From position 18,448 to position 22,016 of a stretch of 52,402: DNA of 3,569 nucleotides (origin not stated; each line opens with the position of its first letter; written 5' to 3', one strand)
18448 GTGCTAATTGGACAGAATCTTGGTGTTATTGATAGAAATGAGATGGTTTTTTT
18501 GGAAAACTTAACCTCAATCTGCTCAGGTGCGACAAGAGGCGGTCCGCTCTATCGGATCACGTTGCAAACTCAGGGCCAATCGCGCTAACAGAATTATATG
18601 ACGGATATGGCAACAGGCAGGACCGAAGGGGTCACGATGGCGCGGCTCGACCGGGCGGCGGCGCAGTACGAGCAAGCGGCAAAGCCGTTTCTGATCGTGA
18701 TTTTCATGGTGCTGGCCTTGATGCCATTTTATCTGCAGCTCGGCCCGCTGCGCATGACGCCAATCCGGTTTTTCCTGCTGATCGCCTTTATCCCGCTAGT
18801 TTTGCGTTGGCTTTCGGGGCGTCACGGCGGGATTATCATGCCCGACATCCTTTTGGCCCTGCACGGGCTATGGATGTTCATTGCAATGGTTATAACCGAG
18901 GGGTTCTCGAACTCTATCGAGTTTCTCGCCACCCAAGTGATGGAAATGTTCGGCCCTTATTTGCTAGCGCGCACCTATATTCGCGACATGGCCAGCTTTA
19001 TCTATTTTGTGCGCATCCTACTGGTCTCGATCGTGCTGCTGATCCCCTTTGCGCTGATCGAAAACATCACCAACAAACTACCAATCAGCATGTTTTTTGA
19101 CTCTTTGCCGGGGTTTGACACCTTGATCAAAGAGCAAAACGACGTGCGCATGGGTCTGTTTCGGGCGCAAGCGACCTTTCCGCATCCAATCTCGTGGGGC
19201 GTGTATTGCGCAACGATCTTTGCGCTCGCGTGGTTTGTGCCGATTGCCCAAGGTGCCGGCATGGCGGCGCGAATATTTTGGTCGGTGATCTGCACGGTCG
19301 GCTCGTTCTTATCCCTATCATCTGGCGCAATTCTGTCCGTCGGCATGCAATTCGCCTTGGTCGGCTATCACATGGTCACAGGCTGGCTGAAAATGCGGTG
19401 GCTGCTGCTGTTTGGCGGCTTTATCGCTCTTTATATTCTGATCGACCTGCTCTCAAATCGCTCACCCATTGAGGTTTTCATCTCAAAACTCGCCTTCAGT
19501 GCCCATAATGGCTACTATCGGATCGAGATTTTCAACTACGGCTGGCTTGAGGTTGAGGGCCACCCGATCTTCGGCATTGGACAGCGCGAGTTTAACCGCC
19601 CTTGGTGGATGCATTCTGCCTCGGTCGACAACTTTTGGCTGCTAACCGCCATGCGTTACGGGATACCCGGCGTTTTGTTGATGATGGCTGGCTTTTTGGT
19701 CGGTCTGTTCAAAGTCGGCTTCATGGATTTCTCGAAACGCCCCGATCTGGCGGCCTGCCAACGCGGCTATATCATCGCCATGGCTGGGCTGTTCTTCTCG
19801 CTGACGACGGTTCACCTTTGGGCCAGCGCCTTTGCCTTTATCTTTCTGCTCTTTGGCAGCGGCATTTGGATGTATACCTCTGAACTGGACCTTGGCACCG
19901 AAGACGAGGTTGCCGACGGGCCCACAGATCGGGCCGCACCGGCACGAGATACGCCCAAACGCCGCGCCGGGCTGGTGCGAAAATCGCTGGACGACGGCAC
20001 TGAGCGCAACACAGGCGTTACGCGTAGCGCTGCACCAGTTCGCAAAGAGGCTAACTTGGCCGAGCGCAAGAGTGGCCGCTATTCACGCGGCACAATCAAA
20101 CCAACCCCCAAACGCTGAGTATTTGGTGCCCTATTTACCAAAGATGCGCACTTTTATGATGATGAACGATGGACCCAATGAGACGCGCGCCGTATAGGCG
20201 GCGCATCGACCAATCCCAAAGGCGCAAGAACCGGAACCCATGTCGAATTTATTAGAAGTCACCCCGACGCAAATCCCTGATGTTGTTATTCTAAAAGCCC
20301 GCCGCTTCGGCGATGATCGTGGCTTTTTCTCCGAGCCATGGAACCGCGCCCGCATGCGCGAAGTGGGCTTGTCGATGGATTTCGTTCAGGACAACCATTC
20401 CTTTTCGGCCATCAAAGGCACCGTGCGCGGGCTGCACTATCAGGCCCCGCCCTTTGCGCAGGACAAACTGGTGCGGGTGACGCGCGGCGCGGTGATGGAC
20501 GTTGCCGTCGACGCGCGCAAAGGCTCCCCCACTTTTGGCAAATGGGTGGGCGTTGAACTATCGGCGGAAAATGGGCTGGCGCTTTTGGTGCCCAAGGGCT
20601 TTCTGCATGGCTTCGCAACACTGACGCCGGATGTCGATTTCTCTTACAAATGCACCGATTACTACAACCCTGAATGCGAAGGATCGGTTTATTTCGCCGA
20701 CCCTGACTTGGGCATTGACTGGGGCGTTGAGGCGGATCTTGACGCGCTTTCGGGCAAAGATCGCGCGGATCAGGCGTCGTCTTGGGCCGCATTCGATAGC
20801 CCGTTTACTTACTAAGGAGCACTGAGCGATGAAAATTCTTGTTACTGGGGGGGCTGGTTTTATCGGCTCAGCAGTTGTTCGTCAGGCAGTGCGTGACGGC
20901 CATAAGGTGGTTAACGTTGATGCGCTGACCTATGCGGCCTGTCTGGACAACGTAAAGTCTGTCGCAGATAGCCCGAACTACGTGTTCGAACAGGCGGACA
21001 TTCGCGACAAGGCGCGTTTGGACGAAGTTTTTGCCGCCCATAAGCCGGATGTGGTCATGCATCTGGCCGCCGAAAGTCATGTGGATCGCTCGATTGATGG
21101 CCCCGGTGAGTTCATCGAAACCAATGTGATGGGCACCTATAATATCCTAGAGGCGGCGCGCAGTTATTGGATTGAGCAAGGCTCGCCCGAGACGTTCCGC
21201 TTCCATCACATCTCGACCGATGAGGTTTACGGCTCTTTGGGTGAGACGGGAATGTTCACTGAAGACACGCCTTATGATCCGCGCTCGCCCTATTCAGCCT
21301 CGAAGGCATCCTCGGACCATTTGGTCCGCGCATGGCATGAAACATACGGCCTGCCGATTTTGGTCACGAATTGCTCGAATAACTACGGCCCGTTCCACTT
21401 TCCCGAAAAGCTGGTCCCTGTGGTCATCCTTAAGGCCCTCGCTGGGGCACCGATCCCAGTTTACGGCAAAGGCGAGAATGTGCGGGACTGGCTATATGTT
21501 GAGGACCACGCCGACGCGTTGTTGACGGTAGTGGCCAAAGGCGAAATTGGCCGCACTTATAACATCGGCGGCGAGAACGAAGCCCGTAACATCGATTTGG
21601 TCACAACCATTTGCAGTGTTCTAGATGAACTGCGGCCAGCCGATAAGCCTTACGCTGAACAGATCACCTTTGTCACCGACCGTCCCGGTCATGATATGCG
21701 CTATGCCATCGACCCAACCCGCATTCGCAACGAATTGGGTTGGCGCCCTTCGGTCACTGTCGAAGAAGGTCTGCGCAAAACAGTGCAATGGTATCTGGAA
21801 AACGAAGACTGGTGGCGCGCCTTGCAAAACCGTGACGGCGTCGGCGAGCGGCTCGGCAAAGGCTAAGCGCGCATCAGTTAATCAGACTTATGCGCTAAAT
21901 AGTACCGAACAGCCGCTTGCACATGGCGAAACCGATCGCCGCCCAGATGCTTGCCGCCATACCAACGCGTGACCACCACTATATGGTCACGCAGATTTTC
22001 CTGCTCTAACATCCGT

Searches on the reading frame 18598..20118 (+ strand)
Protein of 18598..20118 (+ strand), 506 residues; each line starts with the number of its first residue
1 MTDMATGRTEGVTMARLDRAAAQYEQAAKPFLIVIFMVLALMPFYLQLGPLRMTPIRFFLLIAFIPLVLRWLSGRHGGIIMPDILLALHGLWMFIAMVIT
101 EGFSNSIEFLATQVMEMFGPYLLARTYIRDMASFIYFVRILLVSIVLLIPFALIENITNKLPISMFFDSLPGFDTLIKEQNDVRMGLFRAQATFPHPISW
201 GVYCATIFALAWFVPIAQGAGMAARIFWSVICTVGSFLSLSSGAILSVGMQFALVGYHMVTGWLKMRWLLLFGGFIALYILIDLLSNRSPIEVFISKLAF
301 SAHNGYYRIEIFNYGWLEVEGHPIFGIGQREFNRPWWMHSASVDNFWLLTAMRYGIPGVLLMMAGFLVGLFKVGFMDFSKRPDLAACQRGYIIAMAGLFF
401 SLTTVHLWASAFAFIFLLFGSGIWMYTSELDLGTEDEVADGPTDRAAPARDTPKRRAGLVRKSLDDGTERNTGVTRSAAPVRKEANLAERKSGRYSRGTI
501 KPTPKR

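Call 6: search_protein_families(library=pfam, proteins=[window:18598-20118:+], max_evalue=0.01)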
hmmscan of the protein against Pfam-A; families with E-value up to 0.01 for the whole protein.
window:18598-20118:+ (506 aa): 1 family
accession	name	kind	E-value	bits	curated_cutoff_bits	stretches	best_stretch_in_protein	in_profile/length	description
PF04932.20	Wzy_C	-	1e-07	32.3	31.7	1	229-362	3-148/149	O-Antigen ligase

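Call 7: search_protein_families(library=ncbifam, proteins=[window:18598-20118:+], max_evalue=0.01)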
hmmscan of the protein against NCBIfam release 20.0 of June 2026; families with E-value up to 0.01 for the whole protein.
window:18598-20118:+ (506 aa): 0 families

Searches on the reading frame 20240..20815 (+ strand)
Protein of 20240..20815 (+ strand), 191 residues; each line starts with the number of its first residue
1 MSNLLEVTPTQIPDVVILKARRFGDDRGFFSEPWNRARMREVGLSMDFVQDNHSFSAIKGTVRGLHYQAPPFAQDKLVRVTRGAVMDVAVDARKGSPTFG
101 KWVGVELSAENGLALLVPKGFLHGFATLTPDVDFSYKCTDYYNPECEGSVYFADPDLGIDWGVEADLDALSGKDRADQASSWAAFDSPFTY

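Call 6: search_protein_families(library=pfam, proteins=[window:20240-20815:+], max_evalue=0.01)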
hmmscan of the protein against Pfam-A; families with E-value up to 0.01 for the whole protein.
window:20240-20815:+ (191 aa): 1 family
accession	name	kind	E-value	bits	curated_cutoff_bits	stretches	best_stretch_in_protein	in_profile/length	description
PF00908.23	dTDP_sugar_isom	-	1.8e-66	223.4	27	1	10-177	2-163/168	dTDP-4-dehydrorhamnose 3,5-epimerase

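Call 7: search_protein_families(library=ncbifam, proteins=[window:20240-20815:+], max_evalue=0.01)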
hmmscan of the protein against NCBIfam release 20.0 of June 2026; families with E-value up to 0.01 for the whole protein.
window:20240-20815:+ (191 aa): 1 family
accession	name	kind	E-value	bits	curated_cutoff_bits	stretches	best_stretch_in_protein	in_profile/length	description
TIGR01221.1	rmlC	equivalog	3.3e-64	215.9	155.75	1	7-177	2-169/176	dTDP-4-dehydrorhamnose 3,5-epimerase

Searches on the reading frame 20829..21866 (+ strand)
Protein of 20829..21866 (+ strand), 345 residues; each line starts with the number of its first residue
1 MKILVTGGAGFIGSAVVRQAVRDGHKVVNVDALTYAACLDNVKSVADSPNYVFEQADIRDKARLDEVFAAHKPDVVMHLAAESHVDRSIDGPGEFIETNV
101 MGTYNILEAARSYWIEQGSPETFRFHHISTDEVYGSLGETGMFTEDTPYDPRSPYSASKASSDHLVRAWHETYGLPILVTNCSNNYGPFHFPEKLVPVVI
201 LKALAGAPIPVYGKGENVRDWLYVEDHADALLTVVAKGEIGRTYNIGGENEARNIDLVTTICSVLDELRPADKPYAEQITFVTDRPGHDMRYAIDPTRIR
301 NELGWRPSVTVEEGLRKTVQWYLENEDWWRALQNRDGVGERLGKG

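Call 6: search_protein_families(library=pfam, proteins=[window:20829-21866:+], max_evalue=0.01)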
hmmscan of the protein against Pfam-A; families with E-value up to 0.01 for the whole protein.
window:20829-21866:+ (345 aa): 11 families
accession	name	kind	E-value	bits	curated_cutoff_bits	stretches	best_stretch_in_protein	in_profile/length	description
PF16363.11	GDP_Man_Dehyd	-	4.7e-94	316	27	1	4-318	1-332/332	GDP-mannose 4,6 dehydratase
PF01370.27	Epimerase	-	3.5e-73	246.4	20.9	1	3-247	1-240/240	NAD dependent epimerase/dehydratase family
PF04321.23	RmlD_sub_bind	-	3.4e-18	66.2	27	1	1-172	1-142/287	RmlD substrate binding domain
PF02719.21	Polysacc_synt_2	-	1.9e-16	60.6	20.2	1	3-117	1-122/293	Polysaccharide biosynthesis protein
PF01073.25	3Beta_HSD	-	6.3e-16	58.7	22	1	4-231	1-225/280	3-beta hydroxysteroid dehydrogenase/isomerase family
PF07993.18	NAD_binding_4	-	5.5e-12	45.8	20.1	1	70-184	86-206/258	Male sterility protein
PF00106.31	adh_short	-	3.5e-08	33.6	26.6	1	3-71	3-71/195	short chain dehydrogenase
PF13561.12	adh_short_C2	-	0.0012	18.9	27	1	12-119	8-124/236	Enoyl-(Acyl carrier protein) reductase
PF05368.20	NmrA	-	0.0014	18.7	27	1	2-69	4-68/298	NmrA-like family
PF13460.12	NAD_binding_10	-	0.0015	18.9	27.2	1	7-112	1-87/184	NAD(P)H-binding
PF03435.24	Sacchrp_dh_NADP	-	0.0019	18.9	25.1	1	8-81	5-77/129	Saccharopine dehydrogenase NADP binding domain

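Call 7: search_protein_families(library=ncbifam, proteins=[window:20829-21866:+], max_evalue=0.01)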
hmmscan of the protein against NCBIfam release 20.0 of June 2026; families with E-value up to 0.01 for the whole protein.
window:20829-21866:+ (345 aa): 67 families (the best 25 are shown)
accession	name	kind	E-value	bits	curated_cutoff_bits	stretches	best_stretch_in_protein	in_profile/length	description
NF007490.0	PRK10084.1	subfamily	4.9e-162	539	649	1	1-334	1-346/361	dTDP-glucose 4,6-dehydratase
NF007582.0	PRK10217.1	equivalog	6.1e-156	519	698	1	2-343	3-352/355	dTDP-glucose 4,6-dehydratase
TIGR01181.1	dTDP_gluc_dehyt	equivalog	2e-147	490.4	365.1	1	2-332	1-321/321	dTDP-glucose 4,6-dehydratase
TIGR04180.1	EDH_00030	hypoth_equivalog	5.1e-42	144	475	1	3-267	1-258/297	NAD-dependent 4,6-dehydratase LegB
TIGR01179.1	galE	equivalog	7.5e-38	130.2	262.3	1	2-325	1-328/332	UDP-glucose 4-epimerase GalE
TIGR02622.1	CDP_4_6_dhtase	equivalog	1.3e-30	106.7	278.45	1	2-323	6-331/352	CDP-glucose 4,6-dehydratase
NF007956.0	PRK10675.1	subfamily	1.1e-25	90.5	394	2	1-164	1-158/338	UDP-glucose 4-epimerase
TIGR01472.1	gmd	equivalog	6.7e-22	78.1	415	1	52-319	57-335/342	GDP-mannose 4,6-dehydratase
NF047922.1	GDPFucSynFcl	equivalog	2.3e-21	76.5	500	1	2-327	4-306/308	GDP-L-fucose synthase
NF011728.1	PRK15181.1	equivalog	2e-20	73.1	760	1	3-325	18-340/348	Vi polysaccharide biosynthesis UDP-N-acetylglucosaminuronic acid C-4 epimerase TviC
TIGR03466.1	HpnA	hypoth_equivalog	2.5e-19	69.3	367.65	1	1-250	1-232/327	hopanoid-associated sugar epimerase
NF042422.1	oxyalk_red_OleD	equivalog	1.3e-18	67.5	580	1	1-240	1-220/329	2-alkyl-3-oxoalkanoate reductase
TIGR02197.1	heptose_epim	equivalog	1.7e-18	66.9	274.6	1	3-324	1-315/316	ADP-glyceromanno-heptose 6-epimerase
TIGR01214.1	rmlD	equivalog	2.1e-15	56.6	224.05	1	2-265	1-226/285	dTDP-4-dehydrorhamnose reductase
NF052578.1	StrlDmthSdmBMthl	equivalog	5.1e-15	56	600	1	1-274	1-250/328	sterol demethylase protein SdmB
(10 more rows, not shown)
